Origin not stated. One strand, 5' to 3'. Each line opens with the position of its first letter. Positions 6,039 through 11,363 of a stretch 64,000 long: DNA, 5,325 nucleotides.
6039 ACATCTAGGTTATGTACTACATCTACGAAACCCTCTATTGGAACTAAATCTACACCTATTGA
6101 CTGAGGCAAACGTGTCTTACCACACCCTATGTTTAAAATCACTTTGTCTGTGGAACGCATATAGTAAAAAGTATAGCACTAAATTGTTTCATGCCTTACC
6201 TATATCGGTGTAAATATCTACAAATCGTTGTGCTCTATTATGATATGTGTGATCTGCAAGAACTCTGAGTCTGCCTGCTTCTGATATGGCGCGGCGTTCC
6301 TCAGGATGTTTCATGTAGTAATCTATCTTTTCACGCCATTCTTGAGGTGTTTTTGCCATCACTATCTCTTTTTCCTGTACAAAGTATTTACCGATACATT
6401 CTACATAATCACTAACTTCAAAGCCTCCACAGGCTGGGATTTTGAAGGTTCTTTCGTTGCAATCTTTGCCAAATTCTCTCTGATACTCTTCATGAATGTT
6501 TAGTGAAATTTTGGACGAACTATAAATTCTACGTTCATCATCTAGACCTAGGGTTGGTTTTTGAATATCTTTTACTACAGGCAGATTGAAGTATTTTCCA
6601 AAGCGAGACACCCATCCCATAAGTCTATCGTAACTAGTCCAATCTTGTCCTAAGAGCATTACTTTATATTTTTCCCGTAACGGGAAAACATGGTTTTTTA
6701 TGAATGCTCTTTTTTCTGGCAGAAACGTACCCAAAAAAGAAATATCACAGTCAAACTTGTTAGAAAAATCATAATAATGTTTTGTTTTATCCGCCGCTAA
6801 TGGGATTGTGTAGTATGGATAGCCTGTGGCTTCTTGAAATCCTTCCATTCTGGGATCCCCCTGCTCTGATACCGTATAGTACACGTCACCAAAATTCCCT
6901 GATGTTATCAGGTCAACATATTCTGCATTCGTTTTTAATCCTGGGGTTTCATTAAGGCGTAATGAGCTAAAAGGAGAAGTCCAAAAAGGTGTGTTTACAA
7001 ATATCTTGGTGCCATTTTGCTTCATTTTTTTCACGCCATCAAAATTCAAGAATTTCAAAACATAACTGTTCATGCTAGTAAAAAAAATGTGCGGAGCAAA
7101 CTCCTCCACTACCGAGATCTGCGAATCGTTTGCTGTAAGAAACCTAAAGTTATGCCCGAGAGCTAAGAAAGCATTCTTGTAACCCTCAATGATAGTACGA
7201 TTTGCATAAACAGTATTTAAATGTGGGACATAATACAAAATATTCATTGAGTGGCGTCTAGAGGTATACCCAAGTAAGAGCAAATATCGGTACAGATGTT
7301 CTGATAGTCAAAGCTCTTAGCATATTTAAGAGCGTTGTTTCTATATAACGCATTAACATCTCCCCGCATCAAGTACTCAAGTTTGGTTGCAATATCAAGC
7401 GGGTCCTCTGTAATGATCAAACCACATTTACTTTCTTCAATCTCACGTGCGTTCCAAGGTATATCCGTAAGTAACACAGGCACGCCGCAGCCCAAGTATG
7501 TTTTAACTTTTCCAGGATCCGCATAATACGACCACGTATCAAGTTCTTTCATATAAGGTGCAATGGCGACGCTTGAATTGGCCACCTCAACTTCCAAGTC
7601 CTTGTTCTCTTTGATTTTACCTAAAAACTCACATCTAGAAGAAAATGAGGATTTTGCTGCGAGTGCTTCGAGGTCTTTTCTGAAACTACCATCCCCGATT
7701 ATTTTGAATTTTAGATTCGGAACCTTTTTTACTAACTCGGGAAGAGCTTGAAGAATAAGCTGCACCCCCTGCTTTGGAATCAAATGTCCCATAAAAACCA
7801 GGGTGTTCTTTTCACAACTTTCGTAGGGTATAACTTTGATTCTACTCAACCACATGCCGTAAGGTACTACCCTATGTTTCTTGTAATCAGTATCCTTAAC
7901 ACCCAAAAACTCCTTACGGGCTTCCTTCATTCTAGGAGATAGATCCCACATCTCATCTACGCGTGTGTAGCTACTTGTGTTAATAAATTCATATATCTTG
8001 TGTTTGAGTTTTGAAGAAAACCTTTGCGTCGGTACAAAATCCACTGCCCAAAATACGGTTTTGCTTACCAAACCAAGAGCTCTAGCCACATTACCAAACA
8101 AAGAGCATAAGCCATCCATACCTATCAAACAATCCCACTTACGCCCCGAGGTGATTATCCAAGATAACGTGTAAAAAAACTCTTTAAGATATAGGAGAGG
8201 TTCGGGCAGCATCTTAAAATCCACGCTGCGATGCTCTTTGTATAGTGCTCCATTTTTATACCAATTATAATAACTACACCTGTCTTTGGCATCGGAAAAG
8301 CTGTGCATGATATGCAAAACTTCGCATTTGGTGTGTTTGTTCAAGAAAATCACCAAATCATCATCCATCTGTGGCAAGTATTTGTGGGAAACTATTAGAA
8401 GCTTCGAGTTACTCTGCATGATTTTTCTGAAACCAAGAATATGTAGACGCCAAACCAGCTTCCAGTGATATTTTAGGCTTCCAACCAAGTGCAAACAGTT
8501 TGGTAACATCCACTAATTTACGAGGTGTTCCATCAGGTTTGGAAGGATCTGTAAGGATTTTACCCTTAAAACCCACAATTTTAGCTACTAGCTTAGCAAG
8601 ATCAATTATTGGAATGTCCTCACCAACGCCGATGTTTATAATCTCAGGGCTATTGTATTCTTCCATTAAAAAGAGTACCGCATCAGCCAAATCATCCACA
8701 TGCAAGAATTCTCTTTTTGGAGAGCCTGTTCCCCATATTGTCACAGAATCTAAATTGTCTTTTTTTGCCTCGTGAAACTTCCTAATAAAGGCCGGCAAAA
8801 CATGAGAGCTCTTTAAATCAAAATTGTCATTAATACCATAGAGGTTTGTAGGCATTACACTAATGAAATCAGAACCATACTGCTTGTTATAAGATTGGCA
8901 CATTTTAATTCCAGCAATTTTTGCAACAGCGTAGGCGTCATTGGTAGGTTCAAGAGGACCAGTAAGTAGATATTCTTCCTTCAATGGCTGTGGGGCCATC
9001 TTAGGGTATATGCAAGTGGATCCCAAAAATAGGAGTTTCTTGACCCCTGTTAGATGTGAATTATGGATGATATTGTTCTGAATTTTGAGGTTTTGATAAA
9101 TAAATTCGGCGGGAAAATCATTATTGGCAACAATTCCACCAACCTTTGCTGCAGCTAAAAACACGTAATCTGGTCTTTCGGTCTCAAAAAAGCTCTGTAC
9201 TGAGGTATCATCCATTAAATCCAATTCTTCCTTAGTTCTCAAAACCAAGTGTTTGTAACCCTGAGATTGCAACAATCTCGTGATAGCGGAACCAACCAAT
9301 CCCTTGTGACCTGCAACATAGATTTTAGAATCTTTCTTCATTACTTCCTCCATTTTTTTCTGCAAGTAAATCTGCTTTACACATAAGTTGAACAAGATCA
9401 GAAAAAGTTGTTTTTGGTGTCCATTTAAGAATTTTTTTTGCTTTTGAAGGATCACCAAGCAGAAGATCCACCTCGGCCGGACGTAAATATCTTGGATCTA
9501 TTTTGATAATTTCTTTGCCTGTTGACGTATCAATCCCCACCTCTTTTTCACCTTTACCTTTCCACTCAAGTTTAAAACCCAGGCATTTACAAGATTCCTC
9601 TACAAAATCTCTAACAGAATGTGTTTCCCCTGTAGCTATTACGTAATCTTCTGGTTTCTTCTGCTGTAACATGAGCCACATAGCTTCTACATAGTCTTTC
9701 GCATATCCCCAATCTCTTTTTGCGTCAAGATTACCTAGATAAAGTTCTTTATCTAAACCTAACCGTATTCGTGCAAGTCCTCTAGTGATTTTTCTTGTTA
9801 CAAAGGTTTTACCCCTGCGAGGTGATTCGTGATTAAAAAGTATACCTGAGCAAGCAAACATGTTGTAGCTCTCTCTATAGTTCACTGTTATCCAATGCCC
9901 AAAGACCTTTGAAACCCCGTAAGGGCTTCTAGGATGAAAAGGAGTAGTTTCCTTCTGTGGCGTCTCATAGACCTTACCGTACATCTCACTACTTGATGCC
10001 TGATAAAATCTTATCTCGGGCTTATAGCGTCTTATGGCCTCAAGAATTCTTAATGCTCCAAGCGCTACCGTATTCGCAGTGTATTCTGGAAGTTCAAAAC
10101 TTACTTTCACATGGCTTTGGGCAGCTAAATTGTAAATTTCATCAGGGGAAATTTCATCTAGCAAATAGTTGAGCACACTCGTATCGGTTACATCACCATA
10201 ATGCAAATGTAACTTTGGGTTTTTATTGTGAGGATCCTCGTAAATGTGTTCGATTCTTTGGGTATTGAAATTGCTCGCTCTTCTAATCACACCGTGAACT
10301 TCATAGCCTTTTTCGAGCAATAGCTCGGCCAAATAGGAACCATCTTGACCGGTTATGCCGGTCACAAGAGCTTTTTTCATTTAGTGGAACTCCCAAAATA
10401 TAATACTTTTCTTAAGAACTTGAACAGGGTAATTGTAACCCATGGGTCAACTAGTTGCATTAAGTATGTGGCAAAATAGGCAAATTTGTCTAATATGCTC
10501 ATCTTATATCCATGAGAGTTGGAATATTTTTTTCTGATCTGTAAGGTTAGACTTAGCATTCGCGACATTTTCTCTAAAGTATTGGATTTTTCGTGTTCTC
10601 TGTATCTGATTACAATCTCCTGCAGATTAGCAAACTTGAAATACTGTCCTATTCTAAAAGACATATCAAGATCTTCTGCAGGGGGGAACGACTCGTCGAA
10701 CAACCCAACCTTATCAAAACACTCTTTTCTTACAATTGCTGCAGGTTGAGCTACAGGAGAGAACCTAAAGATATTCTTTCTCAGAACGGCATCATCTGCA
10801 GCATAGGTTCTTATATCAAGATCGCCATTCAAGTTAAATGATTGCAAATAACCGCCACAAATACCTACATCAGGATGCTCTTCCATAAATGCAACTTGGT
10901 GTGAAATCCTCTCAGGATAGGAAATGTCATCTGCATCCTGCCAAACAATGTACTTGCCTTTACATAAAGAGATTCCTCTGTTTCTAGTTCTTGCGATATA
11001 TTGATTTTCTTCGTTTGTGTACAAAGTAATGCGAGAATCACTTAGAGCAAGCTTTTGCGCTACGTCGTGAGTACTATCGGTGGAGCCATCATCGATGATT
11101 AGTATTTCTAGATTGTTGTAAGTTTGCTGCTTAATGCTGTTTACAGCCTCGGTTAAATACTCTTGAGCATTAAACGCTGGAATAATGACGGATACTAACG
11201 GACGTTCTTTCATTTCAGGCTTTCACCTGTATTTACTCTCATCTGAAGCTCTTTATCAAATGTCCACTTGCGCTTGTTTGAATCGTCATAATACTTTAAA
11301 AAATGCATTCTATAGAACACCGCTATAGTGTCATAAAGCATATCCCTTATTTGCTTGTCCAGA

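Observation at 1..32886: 33-kb single-strand glycosylation supercluster (about 28 co-directional genes)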

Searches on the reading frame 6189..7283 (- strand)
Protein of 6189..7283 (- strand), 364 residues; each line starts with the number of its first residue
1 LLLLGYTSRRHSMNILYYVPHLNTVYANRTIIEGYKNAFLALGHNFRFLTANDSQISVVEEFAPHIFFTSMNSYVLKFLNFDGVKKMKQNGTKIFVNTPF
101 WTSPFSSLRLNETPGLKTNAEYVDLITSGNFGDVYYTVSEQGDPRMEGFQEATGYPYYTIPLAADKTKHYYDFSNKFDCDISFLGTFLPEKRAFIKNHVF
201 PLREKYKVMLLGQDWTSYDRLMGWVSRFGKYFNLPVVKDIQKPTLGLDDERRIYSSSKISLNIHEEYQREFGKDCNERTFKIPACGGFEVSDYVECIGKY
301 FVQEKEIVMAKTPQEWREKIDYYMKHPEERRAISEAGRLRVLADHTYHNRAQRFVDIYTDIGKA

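Call 4: search_protein_families(library=pfam, proteins=[window:6189-7283:-], max_evalue=0.01)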
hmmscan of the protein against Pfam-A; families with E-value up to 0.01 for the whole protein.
window:6189-7283:- (364 aa): 1 family
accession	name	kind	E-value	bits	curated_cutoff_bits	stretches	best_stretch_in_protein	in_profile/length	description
PF13524.12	Glyco_trans_1_2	-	4.6e-30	104.9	25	1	204-355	11-143/144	Glycosyl transferase-like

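Call 49: search_protein_families(library=ncbifam, proteins=[window:6189-7247:-], max_evalue=0.00001)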
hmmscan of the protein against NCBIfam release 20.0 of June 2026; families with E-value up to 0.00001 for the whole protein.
window:6189-7247:- (352 aa): 0 families

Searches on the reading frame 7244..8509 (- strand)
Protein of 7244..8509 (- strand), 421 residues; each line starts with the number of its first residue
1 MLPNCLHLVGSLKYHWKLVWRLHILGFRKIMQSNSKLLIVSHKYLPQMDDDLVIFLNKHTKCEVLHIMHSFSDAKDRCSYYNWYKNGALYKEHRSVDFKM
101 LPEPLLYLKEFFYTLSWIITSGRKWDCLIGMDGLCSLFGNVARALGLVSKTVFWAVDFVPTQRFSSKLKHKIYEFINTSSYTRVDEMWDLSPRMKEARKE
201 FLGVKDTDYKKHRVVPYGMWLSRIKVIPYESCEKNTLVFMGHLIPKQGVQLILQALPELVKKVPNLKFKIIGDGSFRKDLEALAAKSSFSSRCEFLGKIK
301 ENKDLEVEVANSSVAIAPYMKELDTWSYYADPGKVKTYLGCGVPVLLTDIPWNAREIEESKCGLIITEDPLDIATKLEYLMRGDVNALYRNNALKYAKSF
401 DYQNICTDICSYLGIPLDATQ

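Call 4: search_protein_families(library=pfam, proteins=[window:7244-8509:-], max_evalue=0.01)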
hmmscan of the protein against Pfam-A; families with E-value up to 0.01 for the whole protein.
window:7244-8509:- (421 aa): 2 families
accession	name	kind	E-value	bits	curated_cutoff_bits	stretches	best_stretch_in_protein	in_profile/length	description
PF13692.12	Glyco_trans_1_4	-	4.6e-19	69.5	27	1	235-381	2-140/142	Glycosyl transferases group 1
PF00534.26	Glycos_transf_1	-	1.6e-17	64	26.4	1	233-397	14-169/172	Glycosyl transferases group 1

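Call 49: search_protein_families(library=ncbifam, proteins=[window:7244-8419:-], max_evalue=0.00001)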
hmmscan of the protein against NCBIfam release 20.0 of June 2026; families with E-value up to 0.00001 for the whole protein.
window:7244-8419:- (391 aa): 6 families
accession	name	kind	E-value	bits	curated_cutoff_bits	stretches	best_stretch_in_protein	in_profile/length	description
NF050056.1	ProtGlycPglH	equivalog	2.3e-10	40.1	600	1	136-377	120-344/354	GalNAc-alpha-(1->4)-GalNAc-alpha-(1->3)-diNAcBac-PP-undecaprenol alpha-1,4-N-acetyl-D-galactosaminyltransferase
TIGR04157.1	glyco_rSAM_CFB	subfamily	4.2e-07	29.3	400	1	203-273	226-293/406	TIGR04157 family glycosyltransferase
TIGR04063.1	stp3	hypoth_equivalog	1.5e-06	27.4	442.05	1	204-351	213-358/397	TIGR04063 family PEP-CTERM/XrtA system glycosyltransferase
NF047880.1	glyco_SdgA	exception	1.9e-06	26.8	800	1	185-375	296-479/488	serine-aspartate repeat adhesin O-glycosyltransferase SdgA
NF041876.1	EPS_EpsE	equivalog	4.4e-06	26.2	400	1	196-354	206-362/389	exopolysaccharide biosynthesis GT4 family glycosyltransferase EpsE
NF050063.1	ProtGlycPglJ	equivalog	6e-06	25.7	500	0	138-383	129-363/363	N-acetylgalactosamine-N,N'-diacetylbacillosaminyl-diphospho-undecaprenol 4-alpha-N-acetylgalactosaminyltransferase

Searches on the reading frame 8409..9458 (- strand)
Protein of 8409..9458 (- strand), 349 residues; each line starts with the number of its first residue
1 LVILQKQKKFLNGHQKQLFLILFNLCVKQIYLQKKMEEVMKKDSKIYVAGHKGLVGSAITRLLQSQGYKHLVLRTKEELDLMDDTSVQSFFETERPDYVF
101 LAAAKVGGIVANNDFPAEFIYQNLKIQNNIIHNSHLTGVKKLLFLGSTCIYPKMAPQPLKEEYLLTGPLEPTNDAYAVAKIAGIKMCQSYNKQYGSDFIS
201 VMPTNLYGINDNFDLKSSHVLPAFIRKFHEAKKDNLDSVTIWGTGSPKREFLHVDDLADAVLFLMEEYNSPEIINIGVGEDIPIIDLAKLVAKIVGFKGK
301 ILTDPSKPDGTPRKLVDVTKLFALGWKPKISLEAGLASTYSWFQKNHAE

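Call 4: search_protein_families(library=pfam, proteins=[window:8409-9458:-], max_evalue=0.01)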
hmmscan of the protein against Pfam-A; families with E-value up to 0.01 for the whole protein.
window:8409-9458:- (349 aa): 4 families
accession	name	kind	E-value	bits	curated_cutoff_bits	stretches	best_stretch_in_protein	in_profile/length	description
PF01370.27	Epimerase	-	2.9e-67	227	20.9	1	46-277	1-240/240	NAD dependent epimerase/dehydratase family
PF16363.11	GDP_Man_Dehyd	-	6.1e-17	62.5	27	1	78-338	58-331/332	GDP-mannose 4,6 dehydratase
PF04321.23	RmlD_sub_bind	-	2.8e-08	33.6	27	1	45-193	2-142/287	RmlD substrate binding domain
PF02719.21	Polysacc_synt_2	-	1.7e-06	27.9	20.2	1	44-145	24-126/293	Polysaccharide biosynthesis protein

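Call 49: search_protein_families(library=ncbifam, proteins=[window:8409-9341:-], max_evalue=0.00001)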
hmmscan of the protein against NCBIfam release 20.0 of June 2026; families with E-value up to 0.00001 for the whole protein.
window:8409-9341:- (310 aa): 8 families
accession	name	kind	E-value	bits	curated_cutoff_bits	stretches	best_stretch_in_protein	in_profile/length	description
NF047922.1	GDPFucSynFcl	equivalog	2.3e-151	503.5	500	1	4-308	2-305/308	GDP-L-fucose synthase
TIGR01179.1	galE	equivalog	3.6e-20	72.1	262.3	1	41-308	55-329/332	UDP-glucose 4-epimerase GalE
TIGR01181.1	dTDP_gluc_dehyt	equivalog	4.3e-20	72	365.1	1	40-308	57-315/321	dTDP-glucose 4,6-dehydratase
TIGR04180.1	EDH_00030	hypoth_equivalog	2.3e-15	56.5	475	1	41-268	57-268/297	NAD-dependent 4,6-dehydratase LegB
NF007490.0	PRK10084.1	subfamily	9.2e-10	38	649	1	135-308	165-338/361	dTDP-glucose 4,6-dehydratase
TIGR02197.1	heptose_epim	equivalog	3e-09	36.5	274.6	1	26-258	20-262/316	ADP-glyceromanno-heptose 6-epimerase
NF007582.0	PRK10217.1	equivalog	1.9e-06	27.2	698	0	38-308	56-335/355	dTDP-glucose 4,6-dehydratase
NF008872.0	PRK11908.1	equivalog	9.1e-06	24.9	294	0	97-255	107-270/349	bifunctional UDP-4-keto-pentose/UDP-xylose synthase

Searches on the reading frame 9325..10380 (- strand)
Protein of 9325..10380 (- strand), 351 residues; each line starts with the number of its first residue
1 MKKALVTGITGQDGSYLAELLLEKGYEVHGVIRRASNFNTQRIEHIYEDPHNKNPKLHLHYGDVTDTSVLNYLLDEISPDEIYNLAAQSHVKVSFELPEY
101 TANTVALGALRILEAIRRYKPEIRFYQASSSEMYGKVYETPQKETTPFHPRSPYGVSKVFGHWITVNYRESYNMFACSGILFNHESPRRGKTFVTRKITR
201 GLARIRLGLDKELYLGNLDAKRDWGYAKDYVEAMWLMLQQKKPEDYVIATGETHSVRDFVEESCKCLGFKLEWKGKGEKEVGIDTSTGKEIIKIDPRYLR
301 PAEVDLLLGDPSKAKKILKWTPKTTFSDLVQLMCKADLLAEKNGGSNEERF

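Call 4: search_protein_families(library=pfam, proteins=[window:9325-10380:-], max_evalue=0.01)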
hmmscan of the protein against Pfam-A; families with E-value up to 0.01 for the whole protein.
window:9325-10380:- (351 aa): 4 families
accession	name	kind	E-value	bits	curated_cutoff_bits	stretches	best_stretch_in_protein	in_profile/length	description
PF16363.11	GDP_Man_Dehyd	-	6e-156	519.4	27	1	5-333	1-332/332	GDP-mannose 4,6 dehydratase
PF01370.27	Epimerase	-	5.1e-79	265.5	20.9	1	4-249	1-240/240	NAD dependent epimerase/dehydratase family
PF04321.23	RmlD_sub_bind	-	2.1e-08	34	27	1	3-181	2-152/287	RmlD substrate binding domain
PF02719.21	Polysacc_synt_2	-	3.5e-06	26.8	20.2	1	5-118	2-117/293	Polysaccharide biosynthesis protein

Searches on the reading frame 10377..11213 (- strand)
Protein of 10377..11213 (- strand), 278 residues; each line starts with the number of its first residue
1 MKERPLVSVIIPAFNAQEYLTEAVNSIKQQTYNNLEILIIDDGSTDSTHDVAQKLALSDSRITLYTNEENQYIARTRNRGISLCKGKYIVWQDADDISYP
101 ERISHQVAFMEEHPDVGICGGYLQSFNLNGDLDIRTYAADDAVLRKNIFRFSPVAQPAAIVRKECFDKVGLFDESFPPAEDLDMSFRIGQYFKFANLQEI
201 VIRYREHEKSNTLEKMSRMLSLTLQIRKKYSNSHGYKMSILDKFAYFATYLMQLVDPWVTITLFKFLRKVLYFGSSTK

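Call 5: search_protein_families(library=pfam, proteins=[window:10377-11213:-], max_evalue=0.01)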
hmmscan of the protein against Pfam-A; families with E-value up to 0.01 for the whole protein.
window:10377-11213:- (278 aa): 3 families
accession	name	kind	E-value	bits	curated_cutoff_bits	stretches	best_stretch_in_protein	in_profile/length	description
PF00535.33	Glycos_transf_2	-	6.9e-38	130.6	23.3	1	8-127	1-120/168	Glycosyl transferase family 2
PF10111.15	Glyco_tranf_2_2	-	2.8e-20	73.4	27.3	1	8-211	1-222/276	Glycosyltransferase like family 2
PF13641.12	Glyco_tranf_2_3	-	1.8e-18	67.9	27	1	7-188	3-194/230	Glycosyltransferase like family 2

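Call 49: search_protein_families(library=ncbifam, proteins=[window:10377-11213:-], max_evalue=0.00001)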
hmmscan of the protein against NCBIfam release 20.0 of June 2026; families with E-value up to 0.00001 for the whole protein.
window:10377-11213:- (278 aa): 24 families
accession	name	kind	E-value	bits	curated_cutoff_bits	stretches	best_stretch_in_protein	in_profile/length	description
NF053739.1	GlytfEpsEBac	equivalog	1e-33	116.5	450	1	5-240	1-235/265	glycosyltransferase EpsE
NF047683.1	TeichurnBiosyTuaG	equivalog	1.9e-29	103.1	400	1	2-114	3-115/252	teichuronic acid biosynthesis protein TuaG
NF007482.0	PRK10073.1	equivalog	2.3e-24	86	423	1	2-120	3-121/334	glycosyltransferase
NF041875.1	EPS_EpsD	equivalog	1.3e-21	77.3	370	1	7-116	1-110/325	exopolysaccharide biosynthesis glycosyltransferase EpsD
TIGR03937.1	PgaC_IcaA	equivalog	3.6e-21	75.6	422.3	1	2-188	42-233/407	poly-beta-1,6-N-acetyl-D-glucosamine synthase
NF050050.1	ProtGlycPglI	equivalog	1e-17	64.5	500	1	5-108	2-106/306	GalNAc(5)-diNAcBac-PP-undecaprenol beta-1,3-glucosyltransferase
NF007453.0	PRK10018.1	equivalog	1.6e-17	64.1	382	1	1-111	2-112/280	colanic acid biosynthesis glycosyltransferase WcaA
TIGR04283.1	glyco_like_mftF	equivalog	3.6e-17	62.7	182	1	7-233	1-215/221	TIGR04283 family arsenosugar biosynthesis glycosyltransferase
TIGR04017.1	WcaA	equivalog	8.7e-17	61.6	495.75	1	2-110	2-110/279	colanic acid biosynthesis glycosyltransferase WcaA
NF041394.1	GtaseAglG_Halo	equivalog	1.2e-16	60.9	440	1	7-121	3-118/304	glucosyl-dolichyl phosphate glucuronosyltransferase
NF038302.1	EPS_HpsE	equivalog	2.7e-16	59.4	300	1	7-124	3-125/307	hormogonium polysaccharide biosynthesis glycosyltransferase HpsE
TIGR03965.1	mycofact_glyco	equivalog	1.4e-15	57.2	280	1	4-188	73-263/467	mycofactocin biosynthesis glycosyltransferase MftF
TIGR03111.1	glyc2_xrt_Gpos1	hypoth_equivalog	6.4e-14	51.6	363.95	1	2-121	46-167/439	TIGR03111 family XrtG-associated glycosyltransferase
NF038299.1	EPS_HpsN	equivalog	4.6e-12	45.5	425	1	5-122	1-118/317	hormogonium polysaccharide biosynthesis glycosyltransferase HpsN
TIGR04440.1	glyco_TIGR04440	domain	2.2e-11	43.9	70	1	7-139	2-135/215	TIGR00180 family glycosyltransferase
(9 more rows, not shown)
